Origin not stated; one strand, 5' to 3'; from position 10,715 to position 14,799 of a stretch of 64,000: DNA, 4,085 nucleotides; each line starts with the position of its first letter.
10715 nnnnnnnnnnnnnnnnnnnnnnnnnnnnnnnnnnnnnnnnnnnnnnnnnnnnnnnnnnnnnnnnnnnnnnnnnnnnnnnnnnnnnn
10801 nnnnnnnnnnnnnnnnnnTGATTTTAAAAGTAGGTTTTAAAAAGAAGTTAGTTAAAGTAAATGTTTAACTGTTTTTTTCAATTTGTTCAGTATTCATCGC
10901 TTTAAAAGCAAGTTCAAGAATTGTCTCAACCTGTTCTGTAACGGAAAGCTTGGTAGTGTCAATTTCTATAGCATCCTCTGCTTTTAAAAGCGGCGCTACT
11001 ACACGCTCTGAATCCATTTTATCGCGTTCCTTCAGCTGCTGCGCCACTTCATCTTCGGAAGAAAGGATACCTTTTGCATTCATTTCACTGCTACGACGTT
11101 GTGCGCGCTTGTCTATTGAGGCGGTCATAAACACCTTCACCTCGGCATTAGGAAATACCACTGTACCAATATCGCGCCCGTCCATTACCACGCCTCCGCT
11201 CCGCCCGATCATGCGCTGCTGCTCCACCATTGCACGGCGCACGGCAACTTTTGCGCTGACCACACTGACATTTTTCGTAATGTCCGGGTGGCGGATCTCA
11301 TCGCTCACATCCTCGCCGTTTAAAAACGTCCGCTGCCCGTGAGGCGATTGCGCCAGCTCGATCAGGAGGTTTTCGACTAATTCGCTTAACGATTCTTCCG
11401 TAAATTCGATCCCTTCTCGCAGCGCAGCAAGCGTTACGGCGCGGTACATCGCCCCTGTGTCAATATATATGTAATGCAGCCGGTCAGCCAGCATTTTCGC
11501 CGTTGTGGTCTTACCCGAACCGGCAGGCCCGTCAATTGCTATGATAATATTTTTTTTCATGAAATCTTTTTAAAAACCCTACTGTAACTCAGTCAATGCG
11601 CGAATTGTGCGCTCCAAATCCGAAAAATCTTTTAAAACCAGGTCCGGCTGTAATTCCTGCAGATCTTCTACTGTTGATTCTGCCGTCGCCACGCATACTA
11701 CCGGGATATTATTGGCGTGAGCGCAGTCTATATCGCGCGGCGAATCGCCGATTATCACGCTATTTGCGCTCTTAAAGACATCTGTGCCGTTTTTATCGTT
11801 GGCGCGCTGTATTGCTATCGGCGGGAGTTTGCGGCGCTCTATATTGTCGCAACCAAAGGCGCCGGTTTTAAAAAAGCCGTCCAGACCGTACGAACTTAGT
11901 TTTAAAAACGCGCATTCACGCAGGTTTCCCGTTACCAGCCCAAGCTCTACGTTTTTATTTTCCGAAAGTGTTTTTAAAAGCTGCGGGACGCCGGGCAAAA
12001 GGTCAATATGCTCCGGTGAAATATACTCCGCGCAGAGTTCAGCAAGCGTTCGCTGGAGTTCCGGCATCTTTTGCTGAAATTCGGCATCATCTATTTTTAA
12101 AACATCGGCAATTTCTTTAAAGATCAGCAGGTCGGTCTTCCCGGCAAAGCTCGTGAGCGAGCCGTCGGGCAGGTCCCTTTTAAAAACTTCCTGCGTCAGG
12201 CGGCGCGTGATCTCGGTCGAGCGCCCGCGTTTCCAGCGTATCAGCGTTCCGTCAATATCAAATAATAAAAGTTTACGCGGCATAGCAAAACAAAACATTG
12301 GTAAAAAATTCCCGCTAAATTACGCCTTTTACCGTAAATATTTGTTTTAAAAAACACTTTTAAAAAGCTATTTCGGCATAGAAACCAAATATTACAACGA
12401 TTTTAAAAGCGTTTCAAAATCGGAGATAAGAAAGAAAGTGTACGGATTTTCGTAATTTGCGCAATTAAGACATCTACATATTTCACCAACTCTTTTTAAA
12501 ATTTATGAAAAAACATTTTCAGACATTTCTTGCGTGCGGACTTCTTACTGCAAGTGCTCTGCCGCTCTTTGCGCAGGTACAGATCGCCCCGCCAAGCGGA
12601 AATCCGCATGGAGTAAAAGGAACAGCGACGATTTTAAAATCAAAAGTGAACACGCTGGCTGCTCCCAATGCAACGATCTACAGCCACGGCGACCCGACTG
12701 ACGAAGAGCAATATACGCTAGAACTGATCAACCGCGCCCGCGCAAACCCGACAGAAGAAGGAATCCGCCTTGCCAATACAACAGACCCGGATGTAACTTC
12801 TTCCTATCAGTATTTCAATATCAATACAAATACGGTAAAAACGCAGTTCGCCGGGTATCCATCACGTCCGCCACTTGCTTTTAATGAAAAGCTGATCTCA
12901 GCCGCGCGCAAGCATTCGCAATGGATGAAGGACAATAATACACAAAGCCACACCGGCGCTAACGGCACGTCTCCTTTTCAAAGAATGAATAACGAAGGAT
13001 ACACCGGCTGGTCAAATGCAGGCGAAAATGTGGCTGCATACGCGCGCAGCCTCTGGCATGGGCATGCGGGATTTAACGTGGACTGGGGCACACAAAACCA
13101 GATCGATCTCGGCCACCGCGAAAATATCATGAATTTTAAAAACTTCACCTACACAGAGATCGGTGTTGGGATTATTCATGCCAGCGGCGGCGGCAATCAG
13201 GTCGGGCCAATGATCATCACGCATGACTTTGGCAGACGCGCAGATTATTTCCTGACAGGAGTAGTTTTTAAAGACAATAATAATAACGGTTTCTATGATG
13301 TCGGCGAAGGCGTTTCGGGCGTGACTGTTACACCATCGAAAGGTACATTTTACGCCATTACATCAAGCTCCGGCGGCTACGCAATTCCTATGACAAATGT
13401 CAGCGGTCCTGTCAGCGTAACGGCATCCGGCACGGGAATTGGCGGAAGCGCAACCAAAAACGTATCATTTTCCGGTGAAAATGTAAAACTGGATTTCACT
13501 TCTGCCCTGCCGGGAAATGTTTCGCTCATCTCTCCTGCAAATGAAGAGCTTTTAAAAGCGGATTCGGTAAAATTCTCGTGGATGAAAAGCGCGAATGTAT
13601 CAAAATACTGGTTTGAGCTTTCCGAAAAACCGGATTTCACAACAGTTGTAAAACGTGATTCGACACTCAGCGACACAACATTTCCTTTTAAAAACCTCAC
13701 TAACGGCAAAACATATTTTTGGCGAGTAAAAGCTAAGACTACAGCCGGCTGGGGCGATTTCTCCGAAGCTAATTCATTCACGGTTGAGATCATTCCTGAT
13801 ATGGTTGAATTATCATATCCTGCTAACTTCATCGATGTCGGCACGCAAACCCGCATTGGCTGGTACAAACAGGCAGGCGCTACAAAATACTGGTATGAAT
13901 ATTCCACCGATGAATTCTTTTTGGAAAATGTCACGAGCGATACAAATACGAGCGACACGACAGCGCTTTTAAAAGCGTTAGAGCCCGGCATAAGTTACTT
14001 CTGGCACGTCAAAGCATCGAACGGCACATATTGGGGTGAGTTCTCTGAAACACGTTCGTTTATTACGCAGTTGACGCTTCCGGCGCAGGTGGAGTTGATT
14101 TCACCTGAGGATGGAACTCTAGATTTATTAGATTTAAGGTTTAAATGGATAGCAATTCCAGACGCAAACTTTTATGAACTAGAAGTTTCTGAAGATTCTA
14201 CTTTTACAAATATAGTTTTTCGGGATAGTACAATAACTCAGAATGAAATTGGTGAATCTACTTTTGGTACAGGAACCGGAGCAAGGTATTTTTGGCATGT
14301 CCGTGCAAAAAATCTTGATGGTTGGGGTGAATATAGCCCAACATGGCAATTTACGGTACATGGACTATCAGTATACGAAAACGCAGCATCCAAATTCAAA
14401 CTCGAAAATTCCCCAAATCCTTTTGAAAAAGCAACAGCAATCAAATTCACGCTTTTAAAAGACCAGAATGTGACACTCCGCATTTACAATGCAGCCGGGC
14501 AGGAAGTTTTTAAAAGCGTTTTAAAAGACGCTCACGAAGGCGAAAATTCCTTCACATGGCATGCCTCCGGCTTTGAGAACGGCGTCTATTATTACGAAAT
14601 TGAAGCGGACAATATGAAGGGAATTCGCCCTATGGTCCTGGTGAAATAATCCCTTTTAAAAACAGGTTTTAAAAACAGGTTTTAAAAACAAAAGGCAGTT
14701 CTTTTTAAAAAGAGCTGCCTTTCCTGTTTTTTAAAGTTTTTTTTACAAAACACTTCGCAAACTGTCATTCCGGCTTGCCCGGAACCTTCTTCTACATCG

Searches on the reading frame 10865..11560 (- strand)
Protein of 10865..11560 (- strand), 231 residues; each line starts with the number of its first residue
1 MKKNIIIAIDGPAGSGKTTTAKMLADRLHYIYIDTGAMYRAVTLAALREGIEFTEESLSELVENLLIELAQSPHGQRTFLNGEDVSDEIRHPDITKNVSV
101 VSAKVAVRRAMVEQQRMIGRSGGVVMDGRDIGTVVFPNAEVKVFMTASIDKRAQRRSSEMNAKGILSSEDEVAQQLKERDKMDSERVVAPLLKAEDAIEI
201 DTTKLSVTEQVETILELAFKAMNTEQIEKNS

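Call 30: search_protein_families(library=pfam, proteins=[window:10865-11560:-], max_evalue=0.001)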
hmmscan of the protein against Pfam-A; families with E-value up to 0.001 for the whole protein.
window:10865-11560:- (231 aa): 10 families
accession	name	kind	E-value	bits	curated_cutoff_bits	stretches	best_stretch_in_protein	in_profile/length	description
PF02224.24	Cytidylate_kin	-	3.7e-73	246.2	26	1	7-218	1-209/211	Cytidylate kinase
PF13189.12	Cytidylate_kin2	-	6.6e-13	49.7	28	1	6-186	1-153/176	Cytidylate kinase-like family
PF01202.28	SKI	-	3.9e-07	30.8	22.1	0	14-47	2-35/159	Shikimate kinase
PF13238.12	AAA_18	-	5e-06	27.4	29.4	1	7-166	1-119/128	AAA domain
PF00005.33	ABC_tran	-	1.9e-05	25.7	25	1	3-79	10-43/137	ABC transporter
PF13207.12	AAA_17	-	2.1e-05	25.2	27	1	11-70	2-66/136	AAA domain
PF20720.3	nSTAND3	-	7e-05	23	27.2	0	2-28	15-41/155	Novel STAND NTPase 3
PF13401.12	AAA_22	-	0.00016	22.4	27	1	6-47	7-44/130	AAA domain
PF13671.12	AAA_33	-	0.0002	22.1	27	1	8-70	3-63/143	AAA domain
PF00004.35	AAA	-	0.00073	20.4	21.2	0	11-48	5-35/131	ATPase family associated with various cellular activities (AAA)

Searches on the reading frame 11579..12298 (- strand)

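Call 30: search_protein_families(library=pfam, proteins=[window:11579-12298:-], max_evalue=0.001)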
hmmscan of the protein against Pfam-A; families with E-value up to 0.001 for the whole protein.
window:11579-12298:- (239 aa): 4 families
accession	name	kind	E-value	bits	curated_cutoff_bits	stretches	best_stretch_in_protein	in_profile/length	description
PF13419.12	HAD_2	-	1.9e-18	67.7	23.8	1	11-203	1-178/178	Haloacid dehalogenase-like hydrolase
PF00702.32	Hydrolase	-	1.8e-12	48.5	26.4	1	9-194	2-188/191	haloacid dehalogenase-like hydrolase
PF12710.13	HAD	-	1.6e-11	45.4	27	1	12-194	2-189/189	haloacid dehalogenase-like hydrolase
PF13242.12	Hydrolase_like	-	3e-10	40.3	22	1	156-228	3-75/75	HAD-hyrolase-like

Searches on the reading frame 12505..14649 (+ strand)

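Call 30: search_protein_families(library=pfam, proteins=[window:12505-14649:+], max_evalue=0.001)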
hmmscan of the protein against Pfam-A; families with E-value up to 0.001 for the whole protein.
window:12505-14649:+ (714 aa): 7 families
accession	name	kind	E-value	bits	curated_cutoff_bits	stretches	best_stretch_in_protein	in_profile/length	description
PF00041.27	fn3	-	7.4e-12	45.8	25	1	352-422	13-80/84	Fibronectin type III domain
PF00188.32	CAP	-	1.6e-10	42.3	21.1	1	121-231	13-110/117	Cysteine-rich secretory protein family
PF18962.6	Por_Secre_tail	-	5.6e-09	36.6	27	1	637-705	3-68/75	Secretion system C-terminal sorting domain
PF13860.13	FlgD_ig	-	2.1e-07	31.2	27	1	645-703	13-77/79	FlgD Ig-like domain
PF16656.11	Pur_ac_phosph_N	-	2.4e-07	31.6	30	0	446-521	12-93/93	Purple acid Phosphatase, N-terminal domain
PF25788.1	Ig_Rha78A_N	-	1.4e-05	25.7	27.4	0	367-427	37-101/105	Rha78A-like, N-terminal immunoglobulin domain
PF13585.12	CHU_C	-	1.8e-05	25.2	27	1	653-703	26-74/86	CHU_C Type IX secretion signal domain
